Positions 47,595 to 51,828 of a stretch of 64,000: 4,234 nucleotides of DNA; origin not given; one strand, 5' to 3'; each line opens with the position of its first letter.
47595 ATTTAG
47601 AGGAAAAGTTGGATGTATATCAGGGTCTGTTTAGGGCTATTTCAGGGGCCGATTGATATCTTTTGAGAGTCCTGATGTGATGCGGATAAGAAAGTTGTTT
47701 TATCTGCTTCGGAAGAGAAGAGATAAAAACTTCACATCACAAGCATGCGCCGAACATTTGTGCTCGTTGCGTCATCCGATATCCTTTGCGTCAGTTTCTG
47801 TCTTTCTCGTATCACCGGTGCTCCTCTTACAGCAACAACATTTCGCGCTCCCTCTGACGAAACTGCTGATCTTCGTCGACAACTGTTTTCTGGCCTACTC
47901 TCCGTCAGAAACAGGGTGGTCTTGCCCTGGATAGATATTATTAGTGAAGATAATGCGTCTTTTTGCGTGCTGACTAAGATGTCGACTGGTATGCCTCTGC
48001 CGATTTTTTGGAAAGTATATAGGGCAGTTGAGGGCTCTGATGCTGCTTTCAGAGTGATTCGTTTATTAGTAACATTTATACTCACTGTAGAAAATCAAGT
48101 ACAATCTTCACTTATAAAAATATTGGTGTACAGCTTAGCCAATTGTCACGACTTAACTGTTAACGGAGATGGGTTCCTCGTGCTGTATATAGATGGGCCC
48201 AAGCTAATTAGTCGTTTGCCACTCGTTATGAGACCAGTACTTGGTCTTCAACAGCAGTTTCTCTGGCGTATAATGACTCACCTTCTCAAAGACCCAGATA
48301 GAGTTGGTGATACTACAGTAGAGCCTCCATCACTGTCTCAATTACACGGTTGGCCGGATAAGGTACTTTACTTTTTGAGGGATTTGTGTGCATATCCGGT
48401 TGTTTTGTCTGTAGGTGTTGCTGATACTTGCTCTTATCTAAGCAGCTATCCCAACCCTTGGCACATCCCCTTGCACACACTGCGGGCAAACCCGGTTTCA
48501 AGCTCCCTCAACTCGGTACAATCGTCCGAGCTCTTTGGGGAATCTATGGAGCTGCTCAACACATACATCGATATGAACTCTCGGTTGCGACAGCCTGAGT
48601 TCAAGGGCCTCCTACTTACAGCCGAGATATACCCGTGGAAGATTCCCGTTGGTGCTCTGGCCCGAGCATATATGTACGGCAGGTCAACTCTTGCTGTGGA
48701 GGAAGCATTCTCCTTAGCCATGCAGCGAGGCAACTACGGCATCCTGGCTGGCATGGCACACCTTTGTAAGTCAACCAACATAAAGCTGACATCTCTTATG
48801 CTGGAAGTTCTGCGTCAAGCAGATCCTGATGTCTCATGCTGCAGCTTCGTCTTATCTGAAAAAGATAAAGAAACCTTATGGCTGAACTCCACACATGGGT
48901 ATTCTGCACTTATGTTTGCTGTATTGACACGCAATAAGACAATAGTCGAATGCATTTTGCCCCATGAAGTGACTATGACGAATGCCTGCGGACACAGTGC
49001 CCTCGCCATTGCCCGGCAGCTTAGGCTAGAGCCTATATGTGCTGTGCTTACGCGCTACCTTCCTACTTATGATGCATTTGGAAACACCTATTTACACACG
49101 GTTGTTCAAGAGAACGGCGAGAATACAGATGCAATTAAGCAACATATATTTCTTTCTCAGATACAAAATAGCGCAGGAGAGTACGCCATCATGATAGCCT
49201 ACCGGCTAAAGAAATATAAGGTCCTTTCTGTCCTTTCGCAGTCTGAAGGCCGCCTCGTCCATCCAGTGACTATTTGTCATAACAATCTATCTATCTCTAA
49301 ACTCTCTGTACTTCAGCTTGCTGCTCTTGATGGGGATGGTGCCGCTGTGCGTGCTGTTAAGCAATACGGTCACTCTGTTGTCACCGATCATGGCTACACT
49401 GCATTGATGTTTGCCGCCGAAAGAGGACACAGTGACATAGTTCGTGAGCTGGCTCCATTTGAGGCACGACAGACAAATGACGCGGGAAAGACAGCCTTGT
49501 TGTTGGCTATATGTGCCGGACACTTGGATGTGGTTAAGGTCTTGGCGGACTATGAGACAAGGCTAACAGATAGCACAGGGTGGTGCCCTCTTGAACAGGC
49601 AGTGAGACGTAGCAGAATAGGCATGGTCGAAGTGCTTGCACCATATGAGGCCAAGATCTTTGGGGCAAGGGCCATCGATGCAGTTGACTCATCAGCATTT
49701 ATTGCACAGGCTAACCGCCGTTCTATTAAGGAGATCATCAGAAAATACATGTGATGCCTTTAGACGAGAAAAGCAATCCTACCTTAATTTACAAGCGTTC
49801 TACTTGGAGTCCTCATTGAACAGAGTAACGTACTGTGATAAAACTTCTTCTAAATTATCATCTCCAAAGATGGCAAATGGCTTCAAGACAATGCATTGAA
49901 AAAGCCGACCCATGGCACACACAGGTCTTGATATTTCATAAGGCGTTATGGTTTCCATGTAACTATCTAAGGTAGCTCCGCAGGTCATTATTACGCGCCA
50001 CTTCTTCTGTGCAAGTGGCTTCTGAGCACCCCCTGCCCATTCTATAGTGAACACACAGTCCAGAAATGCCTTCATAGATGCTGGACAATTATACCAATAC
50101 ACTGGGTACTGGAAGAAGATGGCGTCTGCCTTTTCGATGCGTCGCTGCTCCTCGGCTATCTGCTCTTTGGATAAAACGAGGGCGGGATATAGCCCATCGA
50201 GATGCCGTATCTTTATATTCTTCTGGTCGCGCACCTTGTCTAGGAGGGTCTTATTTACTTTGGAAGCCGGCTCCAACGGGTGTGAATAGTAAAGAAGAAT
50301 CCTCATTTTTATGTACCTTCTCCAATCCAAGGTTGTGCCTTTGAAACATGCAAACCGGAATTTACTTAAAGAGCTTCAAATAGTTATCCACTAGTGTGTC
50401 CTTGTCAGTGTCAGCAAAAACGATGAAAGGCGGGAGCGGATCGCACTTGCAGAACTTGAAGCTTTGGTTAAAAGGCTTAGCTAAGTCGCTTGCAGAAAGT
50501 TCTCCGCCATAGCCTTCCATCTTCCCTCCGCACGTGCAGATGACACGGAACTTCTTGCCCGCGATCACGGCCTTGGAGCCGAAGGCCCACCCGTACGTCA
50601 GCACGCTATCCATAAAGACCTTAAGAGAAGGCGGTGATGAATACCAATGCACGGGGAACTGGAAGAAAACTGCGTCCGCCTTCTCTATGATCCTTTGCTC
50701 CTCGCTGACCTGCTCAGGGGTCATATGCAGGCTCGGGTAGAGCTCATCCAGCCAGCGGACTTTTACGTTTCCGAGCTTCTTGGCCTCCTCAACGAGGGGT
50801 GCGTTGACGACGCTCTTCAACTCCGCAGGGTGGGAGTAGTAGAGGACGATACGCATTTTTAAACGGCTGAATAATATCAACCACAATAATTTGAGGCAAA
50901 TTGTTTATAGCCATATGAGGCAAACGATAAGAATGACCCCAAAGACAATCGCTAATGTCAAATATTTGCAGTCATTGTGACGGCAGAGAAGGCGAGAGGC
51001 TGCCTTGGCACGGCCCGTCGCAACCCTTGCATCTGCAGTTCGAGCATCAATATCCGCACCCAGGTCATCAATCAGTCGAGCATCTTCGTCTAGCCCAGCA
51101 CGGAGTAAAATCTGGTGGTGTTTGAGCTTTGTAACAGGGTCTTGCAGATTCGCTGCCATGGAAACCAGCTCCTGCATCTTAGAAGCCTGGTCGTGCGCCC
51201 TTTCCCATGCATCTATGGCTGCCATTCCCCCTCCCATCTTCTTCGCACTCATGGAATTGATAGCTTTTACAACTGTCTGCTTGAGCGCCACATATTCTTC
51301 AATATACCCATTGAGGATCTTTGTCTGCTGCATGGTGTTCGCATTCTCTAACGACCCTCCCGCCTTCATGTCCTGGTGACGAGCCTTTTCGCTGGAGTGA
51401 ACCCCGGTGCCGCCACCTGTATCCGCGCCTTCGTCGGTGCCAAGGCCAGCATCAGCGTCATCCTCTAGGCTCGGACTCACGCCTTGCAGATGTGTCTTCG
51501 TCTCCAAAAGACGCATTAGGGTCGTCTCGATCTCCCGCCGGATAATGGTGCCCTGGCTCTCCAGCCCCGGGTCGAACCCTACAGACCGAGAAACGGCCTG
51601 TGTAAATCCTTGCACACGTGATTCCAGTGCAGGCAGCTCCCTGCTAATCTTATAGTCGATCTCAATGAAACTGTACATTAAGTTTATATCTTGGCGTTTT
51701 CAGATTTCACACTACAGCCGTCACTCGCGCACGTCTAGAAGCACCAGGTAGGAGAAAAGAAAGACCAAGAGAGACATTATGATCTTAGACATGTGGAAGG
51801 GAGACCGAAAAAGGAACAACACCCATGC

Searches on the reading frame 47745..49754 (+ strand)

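Call 22: search_protein_families(library=pfam, proteins=[window:47745-49754:+], max_evalue=0.001)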
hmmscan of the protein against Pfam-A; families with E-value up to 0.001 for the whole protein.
window:47745-49754:+ (669 aa): 5 families
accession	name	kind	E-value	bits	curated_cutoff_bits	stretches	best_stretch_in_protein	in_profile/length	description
PF12796.13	Ank_2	-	2.8e-26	92.3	27.3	2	573-638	21-86/90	Ankyrin repeats (3 copies)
PF13857.12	Ank_5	-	3.1e-14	53.4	27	1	548-587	14-55/56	Ankyrin repeats (many copies)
PF13606.12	Ank_3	-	2.7e-13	49.1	22.3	0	549-570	1-22/30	Ankyrin repeat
PF00023.36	Ank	-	1.5e-12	47.5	21.1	0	549-569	1-21/33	Ankyrin repeat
PF13637.12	Ank_4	-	1.4e-07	32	22.7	0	554-600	1-49/50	Ankyrin repeats (many copies)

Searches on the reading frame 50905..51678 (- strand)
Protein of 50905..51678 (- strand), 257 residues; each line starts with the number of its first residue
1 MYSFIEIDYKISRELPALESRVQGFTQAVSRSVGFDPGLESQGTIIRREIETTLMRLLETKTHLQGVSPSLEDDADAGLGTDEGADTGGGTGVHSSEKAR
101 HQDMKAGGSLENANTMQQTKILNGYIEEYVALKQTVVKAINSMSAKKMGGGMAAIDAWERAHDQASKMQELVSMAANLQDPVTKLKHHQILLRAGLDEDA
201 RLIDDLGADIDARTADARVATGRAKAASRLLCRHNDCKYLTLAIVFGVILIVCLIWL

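Call 22: search_protein_families(library=pfam, proteins=[window:50905-51678:-], max_evalue=0.001)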
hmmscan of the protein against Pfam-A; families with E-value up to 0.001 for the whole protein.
window:50905-51678:- (257 aa): 0 families

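Call 65: search_protein_families(library=pfam, proteins=[window:50905-51678:-], max_evalue=1)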
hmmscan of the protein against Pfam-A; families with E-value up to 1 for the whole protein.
window:50905-51678:- (257 aa): 1 family
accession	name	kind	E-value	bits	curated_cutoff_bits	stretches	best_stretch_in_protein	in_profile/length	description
PF25392.1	MS_channel_TM1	-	0.3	11.6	27.1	0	5-33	27-55/79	Mechanosensitive ion channel, transmembrane helix 1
